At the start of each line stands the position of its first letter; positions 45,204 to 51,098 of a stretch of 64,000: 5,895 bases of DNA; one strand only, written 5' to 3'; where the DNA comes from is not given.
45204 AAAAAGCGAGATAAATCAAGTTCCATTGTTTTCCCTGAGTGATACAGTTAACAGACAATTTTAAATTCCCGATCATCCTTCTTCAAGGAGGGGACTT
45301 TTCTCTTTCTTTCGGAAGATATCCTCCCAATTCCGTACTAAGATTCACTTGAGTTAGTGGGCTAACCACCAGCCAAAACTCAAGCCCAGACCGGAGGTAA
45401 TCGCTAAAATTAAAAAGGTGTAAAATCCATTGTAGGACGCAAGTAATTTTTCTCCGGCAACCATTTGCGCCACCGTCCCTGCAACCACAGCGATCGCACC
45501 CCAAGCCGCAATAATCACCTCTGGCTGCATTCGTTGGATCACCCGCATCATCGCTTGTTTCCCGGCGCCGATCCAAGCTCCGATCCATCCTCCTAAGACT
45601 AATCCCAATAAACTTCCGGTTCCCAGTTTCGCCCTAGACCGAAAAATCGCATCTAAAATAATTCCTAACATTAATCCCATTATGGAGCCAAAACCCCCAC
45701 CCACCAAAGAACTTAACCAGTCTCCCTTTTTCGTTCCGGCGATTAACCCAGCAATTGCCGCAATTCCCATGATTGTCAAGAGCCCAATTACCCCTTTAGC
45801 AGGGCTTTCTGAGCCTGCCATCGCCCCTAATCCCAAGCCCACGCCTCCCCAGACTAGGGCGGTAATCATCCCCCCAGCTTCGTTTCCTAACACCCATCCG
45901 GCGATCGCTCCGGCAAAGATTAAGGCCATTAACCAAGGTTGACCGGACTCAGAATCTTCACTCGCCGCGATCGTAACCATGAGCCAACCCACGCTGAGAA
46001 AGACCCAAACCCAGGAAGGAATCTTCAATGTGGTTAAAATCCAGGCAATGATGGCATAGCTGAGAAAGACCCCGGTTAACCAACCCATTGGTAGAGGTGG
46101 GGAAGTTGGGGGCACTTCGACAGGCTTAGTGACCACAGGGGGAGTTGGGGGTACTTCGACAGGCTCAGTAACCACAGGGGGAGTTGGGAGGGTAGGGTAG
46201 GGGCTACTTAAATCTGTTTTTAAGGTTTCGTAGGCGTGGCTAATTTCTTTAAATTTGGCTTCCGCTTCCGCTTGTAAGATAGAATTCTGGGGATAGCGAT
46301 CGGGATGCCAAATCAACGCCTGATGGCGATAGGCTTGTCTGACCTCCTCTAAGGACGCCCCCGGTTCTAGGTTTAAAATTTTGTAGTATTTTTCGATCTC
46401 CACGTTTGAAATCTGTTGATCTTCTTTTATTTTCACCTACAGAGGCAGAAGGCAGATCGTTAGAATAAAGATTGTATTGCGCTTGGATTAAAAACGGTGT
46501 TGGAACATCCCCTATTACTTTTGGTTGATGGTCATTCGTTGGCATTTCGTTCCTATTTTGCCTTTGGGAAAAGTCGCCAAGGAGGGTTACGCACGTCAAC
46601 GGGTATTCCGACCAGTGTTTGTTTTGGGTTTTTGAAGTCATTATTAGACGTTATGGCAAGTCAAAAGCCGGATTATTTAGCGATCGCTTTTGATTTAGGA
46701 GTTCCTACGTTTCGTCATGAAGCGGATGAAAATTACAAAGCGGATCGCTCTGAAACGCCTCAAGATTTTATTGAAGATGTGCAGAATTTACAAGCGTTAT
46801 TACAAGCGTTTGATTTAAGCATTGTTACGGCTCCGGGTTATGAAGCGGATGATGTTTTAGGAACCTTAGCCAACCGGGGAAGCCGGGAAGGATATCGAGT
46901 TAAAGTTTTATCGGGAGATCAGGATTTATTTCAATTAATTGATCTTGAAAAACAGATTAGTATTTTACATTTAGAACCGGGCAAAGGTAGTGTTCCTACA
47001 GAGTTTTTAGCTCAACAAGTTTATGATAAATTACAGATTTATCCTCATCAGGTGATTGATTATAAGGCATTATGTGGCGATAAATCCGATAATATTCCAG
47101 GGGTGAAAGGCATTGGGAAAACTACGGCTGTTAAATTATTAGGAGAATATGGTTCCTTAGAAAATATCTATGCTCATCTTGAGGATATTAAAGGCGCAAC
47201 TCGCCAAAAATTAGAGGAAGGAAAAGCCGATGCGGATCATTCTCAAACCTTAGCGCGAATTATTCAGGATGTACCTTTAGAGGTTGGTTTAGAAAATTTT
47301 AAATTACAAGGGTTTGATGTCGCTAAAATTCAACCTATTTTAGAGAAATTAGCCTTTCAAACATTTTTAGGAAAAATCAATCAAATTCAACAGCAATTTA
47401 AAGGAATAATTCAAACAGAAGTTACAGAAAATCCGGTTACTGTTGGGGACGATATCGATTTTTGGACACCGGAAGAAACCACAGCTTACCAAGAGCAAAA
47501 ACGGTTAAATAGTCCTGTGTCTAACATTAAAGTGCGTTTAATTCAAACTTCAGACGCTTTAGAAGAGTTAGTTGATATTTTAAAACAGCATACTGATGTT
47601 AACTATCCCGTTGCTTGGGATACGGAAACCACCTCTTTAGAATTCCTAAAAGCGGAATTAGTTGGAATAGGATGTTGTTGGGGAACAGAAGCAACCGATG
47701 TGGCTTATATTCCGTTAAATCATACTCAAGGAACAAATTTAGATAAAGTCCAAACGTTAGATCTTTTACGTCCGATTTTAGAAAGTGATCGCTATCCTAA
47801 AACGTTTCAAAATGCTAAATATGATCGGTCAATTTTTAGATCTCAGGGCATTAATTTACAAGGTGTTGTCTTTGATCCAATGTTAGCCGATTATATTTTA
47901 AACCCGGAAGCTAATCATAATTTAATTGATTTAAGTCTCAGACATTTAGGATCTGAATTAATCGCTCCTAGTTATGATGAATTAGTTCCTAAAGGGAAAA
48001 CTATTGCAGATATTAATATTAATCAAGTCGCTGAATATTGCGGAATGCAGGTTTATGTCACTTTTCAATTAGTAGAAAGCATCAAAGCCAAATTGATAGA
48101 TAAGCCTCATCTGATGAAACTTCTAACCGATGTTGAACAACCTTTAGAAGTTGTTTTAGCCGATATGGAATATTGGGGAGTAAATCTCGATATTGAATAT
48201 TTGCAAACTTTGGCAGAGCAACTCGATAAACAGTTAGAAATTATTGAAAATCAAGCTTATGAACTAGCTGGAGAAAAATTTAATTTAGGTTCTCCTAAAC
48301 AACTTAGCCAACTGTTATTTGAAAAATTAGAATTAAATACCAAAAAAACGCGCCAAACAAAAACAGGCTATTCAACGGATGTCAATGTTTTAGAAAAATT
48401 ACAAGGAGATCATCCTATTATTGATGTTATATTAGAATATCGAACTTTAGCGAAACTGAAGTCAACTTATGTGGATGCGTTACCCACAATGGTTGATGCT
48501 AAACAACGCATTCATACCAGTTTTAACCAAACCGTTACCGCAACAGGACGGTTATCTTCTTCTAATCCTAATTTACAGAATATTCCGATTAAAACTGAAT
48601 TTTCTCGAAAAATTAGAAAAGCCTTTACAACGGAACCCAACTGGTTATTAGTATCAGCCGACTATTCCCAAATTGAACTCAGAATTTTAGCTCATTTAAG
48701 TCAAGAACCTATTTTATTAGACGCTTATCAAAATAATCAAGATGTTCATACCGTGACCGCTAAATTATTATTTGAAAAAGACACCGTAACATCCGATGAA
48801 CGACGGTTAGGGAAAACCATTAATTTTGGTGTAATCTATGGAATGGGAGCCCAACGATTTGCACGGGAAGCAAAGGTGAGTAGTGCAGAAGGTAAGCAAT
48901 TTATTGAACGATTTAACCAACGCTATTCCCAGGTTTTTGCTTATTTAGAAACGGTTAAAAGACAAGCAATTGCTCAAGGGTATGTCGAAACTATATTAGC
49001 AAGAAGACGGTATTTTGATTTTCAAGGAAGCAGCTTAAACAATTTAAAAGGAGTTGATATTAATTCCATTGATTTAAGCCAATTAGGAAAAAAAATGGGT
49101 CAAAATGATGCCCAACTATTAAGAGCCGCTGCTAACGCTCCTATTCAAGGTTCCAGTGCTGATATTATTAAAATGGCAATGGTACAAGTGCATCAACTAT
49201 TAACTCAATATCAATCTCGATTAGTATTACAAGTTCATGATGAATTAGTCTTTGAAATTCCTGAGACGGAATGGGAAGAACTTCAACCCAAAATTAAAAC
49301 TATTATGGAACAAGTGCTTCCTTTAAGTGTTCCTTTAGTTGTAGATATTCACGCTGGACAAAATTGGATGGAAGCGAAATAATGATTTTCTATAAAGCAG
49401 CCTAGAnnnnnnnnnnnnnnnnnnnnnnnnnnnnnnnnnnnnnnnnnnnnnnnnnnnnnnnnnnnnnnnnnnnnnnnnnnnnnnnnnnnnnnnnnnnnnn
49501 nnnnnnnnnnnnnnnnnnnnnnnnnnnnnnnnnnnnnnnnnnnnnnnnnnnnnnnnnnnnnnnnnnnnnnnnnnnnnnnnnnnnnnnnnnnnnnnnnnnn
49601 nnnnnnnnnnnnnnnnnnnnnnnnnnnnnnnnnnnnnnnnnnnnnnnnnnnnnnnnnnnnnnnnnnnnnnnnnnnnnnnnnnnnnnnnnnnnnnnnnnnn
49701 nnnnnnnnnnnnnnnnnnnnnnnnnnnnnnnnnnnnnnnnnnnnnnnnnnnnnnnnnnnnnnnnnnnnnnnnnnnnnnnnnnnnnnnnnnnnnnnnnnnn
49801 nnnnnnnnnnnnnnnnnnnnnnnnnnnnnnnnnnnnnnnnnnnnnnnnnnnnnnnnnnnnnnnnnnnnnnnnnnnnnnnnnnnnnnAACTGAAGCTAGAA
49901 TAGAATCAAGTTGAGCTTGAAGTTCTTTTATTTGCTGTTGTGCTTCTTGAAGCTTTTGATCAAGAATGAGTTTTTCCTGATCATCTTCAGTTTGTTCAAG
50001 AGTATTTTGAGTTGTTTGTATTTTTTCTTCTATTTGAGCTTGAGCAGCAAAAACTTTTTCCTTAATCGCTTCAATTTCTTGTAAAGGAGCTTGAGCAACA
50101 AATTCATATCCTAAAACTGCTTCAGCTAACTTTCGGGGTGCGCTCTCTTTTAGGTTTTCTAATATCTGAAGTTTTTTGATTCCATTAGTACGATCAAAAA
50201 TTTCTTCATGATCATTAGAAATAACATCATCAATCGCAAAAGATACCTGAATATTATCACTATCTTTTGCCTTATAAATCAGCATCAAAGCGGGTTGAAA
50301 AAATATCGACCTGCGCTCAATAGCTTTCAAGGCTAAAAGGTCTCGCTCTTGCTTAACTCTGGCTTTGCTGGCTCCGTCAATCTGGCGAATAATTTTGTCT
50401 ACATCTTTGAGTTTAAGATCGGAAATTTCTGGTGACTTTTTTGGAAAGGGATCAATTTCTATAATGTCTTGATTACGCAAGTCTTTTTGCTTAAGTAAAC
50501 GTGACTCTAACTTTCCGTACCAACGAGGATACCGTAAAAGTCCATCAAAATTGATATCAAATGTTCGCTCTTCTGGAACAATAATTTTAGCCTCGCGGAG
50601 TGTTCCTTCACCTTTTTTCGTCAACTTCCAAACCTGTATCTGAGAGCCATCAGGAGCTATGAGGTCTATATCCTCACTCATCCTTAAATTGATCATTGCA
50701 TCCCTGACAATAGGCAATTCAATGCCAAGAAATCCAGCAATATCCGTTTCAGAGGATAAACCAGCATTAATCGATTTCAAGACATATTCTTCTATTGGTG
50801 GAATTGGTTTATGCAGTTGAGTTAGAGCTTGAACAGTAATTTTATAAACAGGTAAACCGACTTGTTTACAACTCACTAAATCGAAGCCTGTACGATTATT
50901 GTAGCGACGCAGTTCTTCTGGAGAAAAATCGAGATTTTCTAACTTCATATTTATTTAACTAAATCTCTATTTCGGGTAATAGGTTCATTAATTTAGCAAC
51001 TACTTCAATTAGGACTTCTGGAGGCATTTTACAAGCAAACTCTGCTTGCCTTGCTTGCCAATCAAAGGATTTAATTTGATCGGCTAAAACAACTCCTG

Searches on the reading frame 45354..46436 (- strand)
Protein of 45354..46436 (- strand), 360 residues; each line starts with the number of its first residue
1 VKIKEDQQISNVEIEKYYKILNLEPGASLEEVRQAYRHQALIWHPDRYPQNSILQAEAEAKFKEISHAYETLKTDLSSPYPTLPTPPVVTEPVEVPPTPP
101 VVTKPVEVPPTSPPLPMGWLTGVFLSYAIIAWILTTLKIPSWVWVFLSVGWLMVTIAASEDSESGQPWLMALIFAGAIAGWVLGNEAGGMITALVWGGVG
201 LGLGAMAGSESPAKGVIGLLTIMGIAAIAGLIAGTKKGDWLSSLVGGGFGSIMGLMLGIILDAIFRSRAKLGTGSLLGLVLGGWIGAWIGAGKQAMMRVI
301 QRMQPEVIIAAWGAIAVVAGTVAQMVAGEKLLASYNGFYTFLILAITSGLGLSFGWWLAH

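Call 6: search_protein_families(library=pfam, proteins=[window:45354-46436:-], max_evalue=0.001)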
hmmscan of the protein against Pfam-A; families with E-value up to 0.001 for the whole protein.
window:45354-46436:- (360 aa): 1 family
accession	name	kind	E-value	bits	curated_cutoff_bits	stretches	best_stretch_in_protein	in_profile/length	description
PF00226.36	DnaJ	-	1.5e-16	60.7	27.8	1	16-74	1-55/63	DnaJ domain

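Call 67: search_protein_families(library=padloc, proteins=[window:45354-46436:-], max_evalue=0.001)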
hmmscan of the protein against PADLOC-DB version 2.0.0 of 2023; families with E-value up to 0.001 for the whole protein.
window:45354-46436:- (360 aa): 0 families

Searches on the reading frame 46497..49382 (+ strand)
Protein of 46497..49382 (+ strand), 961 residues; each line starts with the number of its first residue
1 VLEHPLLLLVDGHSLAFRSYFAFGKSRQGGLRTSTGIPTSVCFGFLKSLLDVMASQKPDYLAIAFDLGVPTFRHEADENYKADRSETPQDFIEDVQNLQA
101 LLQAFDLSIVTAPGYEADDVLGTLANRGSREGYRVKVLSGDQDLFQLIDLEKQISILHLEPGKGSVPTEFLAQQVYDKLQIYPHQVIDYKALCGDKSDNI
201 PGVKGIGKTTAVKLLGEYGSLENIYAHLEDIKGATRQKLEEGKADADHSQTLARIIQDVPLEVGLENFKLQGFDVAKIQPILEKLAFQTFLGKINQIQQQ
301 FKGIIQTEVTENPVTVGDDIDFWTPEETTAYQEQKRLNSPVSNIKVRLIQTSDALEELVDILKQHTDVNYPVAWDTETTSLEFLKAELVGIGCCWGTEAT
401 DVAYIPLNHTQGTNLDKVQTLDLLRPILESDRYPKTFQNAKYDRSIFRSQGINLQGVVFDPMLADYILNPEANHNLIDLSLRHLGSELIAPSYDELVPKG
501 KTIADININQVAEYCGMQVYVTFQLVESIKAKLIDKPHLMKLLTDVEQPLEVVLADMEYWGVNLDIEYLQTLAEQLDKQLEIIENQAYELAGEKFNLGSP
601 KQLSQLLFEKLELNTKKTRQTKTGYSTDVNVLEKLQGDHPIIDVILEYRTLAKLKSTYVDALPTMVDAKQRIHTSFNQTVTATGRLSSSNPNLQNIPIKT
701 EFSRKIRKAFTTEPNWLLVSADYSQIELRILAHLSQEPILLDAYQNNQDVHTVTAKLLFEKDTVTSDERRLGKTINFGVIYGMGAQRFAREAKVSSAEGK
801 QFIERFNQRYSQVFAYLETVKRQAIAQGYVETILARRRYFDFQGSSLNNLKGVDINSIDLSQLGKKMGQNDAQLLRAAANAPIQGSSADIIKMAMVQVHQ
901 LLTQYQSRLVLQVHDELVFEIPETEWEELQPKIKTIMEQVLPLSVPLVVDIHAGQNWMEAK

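Call 5: search_protein_families(library=padloc, proteins=[window:46497-49382:+], max_evalue=0.001)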
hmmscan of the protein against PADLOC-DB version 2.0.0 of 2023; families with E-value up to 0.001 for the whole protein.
window:46497-49382:+ (961 aa): 1 family
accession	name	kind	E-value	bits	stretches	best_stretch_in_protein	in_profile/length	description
PDLC03816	RTasPolA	-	1.6e-32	111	1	543-944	132-463/475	DRT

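Call 6: search_protein_families(library=pfam, proteins=[window:46497-49382:+], max_evalue=0.001)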
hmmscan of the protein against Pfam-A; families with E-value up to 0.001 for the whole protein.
window:46497-49382:+ (961 aa): 5 families
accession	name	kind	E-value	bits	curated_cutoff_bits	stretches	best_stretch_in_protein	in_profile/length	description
PF00476.26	DNA_pol_A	-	2.6e-149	497.8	34.3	1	567-959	2-381/381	DNA polymerase family A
PF02739.22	5_3_exonuc_N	-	3.7e-48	163.8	34.3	1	7-176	2-160/164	5'-3' exonuclease, N-terminal resolvase-like domain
PF01367.25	5_3_exonuc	-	6e-34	116.9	40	1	182-274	2-95/97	5'-3' exonuclease, C-terminal SAM fold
PF01612.26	DNA_pol_A_exo1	-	1.7e-25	90.2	23.6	1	347-533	2-172/173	3'-5' exonuclease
PF22619.2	DNA_polI_exo1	-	9.2e-09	35.7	27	1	419-490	35-106/140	DNA polymerase I, ribonuclease H-like domain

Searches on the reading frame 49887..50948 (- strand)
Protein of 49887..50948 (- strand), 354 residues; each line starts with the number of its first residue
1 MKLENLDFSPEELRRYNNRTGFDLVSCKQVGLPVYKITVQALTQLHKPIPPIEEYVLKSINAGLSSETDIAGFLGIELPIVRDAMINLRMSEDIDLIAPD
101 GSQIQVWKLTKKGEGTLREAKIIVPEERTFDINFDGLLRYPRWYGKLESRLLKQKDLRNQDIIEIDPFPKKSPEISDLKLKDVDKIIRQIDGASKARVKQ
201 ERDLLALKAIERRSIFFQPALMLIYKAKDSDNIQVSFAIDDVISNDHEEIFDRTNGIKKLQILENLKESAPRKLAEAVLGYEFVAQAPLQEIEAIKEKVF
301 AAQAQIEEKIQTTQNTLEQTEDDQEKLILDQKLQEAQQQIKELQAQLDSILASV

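Call 73: search_protein_families(library=pfam, proteins=[window:49887-50948:-], max_evalue=10)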
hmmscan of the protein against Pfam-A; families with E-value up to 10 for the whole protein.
seq(354 aa): 5 families
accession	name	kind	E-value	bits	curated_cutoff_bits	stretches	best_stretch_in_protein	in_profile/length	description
PF19962.4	EAD9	-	0.17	12.1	25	1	304-350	16-62/62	Effector-associated domain 9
PF06217.17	GAGA_bind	-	0.8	10.3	26.6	1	222-347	50-177/284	GAGA binding protein-like family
PF07889.17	DUF1664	-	2.2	8.8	34.6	1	290-352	48-108/124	Protein of unknown function (DUF1664)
PF09969.14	DUF2203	-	2.7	9.2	24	1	285-349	8-71/122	Uncharacterized conserved protein (DUF2203)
PF09278.17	MerR-DNA-bind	-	4.9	8.3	25.4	0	319-350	31-62/65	MerR, DNA binding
